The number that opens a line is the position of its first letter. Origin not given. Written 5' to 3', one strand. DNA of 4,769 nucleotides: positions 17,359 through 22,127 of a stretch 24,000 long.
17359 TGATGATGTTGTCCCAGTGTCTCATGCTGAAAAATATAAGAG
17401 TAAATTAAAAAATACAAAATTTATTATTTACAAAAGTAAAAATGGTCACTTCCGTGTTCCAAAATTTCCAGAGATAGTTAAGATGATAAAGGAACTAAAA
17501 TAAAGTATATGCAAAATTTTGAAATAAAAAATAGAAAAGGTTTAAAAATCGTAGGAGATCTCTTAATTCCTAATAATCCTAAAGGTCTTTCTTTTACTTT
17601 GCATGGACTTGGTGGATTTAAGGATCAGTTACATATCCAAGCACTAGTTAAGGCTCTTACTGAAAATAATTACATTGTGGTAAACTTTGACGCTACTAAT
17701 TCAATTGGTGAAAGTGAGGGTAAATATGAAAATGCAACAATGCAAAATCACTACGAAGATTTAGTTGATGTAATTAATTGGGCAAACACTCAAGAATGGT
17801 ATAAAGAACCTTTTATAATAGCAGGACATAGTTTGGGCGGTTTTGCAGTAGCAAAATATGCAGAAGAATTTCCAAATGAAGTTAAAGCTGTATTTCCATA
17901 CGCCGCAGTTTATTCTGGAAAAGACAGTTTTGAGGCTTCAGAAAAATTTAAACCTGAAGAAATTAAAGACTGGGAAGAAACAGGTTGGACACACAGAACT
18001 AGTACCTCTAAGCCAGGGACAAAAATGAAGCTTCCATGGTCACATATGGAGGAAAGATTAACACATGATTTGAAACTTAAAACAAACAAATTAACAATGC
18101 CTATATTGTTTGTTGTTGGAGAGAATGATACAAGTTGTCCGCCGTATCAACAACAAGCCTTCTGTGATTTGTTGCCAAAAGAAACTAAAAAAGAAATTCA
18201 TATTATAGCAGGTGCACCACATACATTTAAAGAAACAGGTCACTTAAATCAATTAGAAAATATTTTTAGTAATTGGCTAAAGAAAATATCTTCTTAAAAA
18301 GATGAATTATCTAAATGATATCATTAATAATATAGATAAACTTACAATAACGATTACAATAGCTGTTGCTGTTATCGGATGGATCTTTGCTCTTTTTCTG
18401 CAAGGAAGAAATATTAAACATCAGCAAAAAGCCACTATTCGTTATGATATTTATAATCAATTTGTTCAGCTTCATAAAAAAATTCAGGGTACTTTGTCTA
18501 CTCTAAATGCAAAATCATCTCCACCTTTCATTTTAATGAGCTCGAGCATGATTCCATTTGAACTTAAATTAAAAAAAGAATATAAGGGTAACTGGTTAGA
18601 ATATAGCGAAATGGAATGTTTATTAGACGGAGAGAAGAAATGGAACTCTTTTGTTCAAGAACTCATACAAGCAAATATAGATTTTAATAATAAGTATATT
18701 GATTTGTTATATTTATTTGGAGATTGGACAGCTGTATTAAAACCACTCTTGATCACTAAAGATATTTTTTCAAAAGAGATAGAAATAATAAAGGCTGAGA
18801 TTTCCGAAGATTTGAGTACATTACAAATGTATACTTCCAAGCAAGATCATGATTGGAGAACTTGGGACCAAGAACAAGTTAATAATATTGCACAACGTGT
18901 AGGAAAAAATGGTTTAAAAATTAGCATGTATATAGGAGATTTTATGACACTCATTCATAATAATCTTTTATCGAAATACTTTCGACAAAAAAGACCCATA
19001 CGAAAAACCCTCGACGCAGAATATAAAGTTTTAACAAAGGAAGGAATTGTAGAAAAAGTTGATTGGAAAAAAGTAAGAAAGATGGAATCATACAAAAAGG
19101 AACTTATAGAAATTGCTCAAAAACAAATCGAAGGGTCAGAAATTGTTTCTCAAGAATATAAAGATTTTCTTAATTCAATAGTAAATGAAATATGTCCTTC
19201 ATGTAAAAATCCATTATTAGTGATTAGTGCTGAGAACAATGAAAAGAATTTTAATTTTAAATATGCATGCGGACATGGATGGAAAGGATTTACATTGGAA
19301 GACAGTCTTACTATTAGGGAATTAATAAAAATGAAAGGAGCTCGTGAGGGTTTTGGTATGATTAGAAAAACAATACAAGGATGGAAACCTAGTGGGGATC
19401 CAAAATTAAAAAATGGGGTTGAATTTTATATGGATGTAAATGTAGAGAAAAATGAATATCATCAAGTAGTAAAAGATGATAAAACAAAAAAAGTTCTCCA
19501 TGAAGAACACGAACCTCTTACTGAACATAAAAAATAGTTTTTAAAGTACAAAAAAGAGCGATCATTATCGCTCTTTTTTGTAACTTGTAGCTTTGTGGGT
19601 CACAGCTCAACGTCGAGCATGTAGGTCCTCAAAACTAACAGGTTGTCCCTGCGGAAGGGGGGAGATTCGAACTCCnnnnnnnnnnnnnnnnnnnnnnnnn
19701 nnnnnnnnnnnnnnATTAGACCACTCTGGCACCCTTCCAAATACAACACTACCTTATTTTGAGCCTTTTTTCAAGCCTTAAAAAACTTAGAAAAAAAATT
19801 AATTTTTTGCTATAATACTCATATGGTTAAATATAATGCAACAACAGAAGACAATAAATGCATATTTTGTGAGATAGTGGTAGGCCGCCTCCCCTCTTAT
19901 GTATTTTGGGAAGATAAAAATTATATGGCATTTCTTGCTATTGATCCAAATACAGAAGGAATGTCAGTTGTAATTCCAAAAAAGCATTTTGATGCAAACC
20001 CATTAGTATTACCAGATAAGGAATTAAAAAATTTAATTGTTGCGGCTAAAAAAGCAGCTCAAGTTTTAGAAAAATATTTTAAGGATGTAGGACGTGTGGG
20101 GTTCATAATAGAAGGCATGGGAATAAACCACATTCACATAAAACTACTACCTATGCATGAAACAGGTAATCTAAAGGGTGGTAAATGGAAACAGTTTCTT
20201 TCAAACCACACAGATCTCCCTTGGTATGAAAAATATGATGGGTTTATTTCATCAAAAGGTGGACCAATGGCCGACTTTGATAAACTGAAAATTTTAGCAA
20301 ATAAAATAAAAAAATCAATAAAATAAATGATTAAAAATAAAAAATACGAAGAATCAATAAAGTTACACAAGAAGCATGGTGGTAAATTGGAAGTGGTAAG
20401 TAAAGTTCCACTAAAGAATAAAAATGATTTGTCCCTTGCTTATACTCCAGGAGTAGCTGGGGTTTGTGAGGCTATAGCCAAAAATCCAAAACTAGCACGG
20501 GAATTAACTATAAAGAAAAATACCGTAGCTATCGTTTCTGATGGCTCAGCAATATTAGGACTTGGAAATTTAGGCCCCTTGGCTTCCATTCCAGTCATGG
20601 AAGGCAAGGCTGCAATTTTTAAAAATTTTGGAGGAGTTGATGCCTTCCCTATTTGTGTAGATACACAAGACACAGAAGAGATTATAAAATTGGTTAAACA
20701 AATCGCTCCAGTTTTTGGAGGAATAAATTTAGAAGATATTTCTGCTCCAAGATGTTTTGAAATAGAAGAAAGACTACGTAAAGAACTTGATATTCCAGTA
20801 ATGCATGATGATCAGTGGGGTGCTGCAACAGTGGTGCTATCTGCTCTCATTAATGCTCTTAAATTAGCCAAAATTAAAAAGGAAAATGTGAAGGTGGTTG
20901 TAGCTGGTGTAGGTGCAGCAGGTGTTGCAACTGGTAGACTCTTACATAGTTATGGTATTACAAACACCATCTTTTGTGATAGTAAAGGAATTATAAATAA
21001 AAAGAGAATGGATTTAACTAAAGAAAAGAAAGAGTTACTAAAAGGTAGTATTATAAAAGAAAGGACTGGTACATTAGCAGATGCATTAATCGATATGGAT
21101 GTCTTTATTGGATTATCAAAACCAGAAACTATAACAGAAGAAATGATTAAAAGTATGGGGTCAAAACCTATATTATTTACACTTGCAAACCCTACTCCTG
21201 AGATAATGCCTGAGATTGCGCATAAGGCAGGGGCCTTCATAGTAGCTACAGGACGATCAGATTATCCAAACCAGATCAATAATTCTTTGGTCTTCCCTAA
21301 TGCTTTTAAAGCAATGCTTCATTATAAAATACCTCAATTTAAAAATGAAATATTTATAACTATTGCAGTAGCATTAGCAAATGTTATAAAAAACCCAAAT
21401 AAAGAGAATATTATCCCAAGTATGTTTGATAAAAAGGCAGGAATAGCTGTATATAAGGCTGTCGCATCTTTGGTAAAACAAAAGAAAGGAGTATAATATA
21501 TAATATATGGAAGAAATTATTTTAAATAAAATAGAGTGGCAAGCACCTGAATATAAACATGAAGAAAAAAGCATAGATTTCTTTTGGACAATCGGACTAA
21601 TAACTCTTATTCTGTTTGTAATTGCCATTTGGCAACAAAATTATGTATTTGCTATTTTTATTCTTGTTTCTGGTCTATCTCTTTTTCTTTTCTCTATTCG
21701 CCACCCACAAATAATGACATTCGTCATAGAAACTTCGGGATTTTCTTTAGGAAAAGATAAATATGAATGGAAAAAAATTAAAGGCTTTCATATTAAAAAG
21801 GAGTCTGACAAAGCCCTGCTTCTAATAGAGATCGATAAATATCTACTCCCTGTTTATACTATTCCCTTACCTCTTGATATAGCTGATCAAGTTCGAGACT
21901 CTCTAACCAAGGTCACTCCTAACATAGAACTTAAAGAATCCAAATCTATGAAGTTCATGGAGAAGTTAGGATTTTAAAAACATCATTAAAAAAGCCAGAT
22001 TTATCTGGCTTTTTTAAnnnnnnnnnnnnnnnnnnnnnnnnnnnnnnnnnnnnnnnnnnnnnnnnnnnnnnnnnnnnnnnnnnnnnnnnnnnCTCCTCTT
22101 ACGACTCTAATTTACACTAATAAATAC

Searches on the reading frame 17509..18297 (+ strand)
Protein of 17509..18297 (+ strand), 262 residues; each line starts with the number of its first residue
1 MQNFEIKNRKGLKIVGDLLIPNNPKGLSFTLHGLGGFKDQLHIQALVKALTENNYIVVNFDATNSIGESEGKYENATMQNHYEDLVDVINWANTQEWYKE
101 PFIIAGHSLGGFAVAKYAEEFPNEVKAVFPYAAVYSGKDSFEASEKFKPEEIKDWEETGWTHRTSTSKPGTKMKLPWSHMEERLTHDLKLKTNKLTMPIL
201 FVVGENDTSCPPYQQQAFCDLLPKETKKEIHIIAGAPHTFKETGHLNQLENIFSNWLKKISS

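Call 18: search_protein_families(library=pfam, proteins=[window:17509-18297:+], max_evalue=0.01)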
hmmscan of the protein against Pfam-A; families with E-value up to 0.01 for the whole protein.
window:17509-18297:+ (262 aa): 18 families
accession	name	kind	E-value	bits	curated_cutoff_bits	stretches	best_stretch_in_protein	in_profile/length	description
PF12146.15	Hydrolase_4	-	8.5e-19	68.2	27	2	23-142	2-118/239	Serine aminopeptidase, S33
PF00326.27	Peptidase_S9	-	4.1e-13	49.8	22.6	1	49-259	9-208/213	Prolyl oligopeptidase family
PF00561.26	Abhydrolase_1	-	1.5e-12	48.2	25.8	1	31-128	6-97/245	alpha/beta hydrolase fold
PF02129.25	Peptidase_S15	-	6.5e-10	39.6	23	1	55-170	52-166/262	X-Pro dipeptidyl-peptidase (S15 family)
PF20408.4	Abhydrolase_11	-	3.9e-08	33.7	27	1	31-128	8-102/193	Alpha/beta hydrolase domain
PF12695.13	Abhydrolase_5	-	4.4e-07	30.3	27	1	100-144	57-99/164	Alpha/beta hydrolase family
PF12697.13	Abhydrolase_6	-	4.7e-07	31.1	26.3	1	31-249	4-208/217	Alpha/beta hydrolase family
PF01738.24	DLH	-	1.1e-06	28.9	21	1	191-244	138-192/217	Dienelactone hydrolase family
PF08538.16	DUF1749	-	5.8e-06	26.1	24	1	38-121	44-126/299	Protein of unknown function (DUF1749)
PF00756.26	Esterase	-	5.2e-05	23.6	22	1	29-229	28-216/251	Putative esterase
PF02273.21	Acyl_transf_2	-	5.9e-05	22.9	20.3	1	41-99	44-102/294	Acyl transferase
PF07859.19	Abhydrolase_3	-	0.00029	21.1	25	1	79-240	46-208/210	alpha/beta hydrolase fold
PF12740.14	PETase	-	0.00047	20.1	28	0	192-259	164-231/263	PET hydrolase-like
PF03959.19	FSH1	-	0.00061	20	21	0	186-225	150-189/211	Serine hydrolase (FSH1)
PF10230.15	LIDHydrolase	-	0.00079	19.7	27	0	80-129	63-114/262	Lipid-droplet associated hydrolase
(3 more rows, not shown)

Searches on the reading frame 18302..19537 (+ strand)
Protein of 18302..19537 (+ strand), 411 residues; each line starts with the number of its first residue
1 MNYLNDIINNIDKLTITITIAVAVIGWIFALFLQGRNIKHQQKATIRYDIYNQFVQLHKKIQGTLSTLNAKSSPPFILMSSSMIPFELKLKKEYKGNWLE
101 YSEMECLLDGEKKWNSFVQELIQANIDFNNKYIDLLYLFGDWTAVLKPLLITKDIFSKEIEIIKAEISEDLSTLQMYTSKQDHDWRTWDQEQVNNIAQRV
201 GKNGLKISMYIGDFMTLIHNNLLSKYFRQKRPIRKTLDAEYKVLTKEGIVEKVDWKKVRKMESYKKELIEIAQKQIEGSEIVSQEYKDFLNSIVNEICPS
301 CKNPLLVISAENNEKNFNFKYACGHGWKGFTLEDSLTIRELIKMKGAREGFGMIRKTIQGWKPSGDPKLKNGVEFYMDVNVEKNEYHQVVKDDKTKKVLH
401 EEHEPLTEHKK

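Call 19: search_protein_families(library=pfam, proteins=[window:18302-19537:+], max_evalue=0.01)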
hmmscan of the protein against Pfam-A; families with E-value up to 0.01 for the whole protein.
window:18302-19537:+ (411 aa): 1 family
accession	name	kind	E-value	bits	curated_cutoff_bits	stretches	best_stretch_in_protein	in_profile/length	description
PF11369.13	DUF3160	-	0.0047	16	25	1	234-299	468-532/632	Protein of unknown function (DUF3160)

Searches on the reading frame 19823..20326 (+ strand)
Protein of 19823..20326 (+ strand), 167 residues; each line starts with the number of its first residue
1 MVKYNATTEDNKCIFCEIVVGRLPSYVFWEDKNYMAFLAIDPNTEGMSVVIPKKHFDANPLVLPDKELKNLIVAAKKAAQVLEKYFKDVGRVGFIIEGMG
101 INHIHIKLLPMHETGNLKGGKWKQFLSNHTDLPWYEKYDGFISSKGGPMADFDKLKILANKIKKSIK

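Call 19: search_protein_families(library=pfam, proteins=[window:19823-20326:+], max_evalue=0.01)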
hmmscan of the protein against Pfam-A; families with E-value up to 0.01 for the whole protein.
window:19823-20326:+ (167 aa): 2 families
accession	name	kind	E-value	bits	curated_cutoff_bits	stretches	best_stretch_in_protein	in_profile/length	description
PF01230.28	HIT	-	5.6e-09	37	21.5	1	23-112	4-96/98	HIT domain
PF11969.13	DcpS_C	-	4.7e-05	24.3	24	1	12-109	1-100/114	Scavenger mRNA decapping enzyme C-term binding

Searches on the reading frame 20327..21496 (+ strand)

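Call 19: search_protein_families(library=pfam, proteins=[window:20327-21496:+], max_evalue=0.01)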
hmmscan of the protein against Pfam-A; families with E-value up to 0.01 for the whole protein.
window:20327-21496:+ (389 aa): 2 families
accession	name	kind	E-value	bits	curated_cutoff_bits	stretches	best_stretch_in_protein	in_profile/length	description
PF00390.24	malic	-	1.8e-32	113.1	23.1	1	19-151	2-182/182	Malic enzyme, N-terminal domain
PF03949.21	Malic_M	-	1e-14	55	23.5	1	165-366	3-239/258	Malic enzyme, NAD binding domain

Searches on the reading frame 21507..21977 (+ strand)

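Call 19: search_protein_families(library=pfam, proteins=[window:21507-21977:+], max_evalue=0.01)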
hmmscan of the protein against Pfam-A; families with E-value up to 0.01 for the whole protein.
window:21507-21977:+ (156 aa): 1 family
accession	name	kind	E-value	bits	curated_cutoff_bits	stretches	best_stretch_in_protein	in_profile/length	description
PF24709.1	DUF7670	-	0.0064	17.3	29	1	13-73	32-93/118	Domain of unknown function (DUF7670)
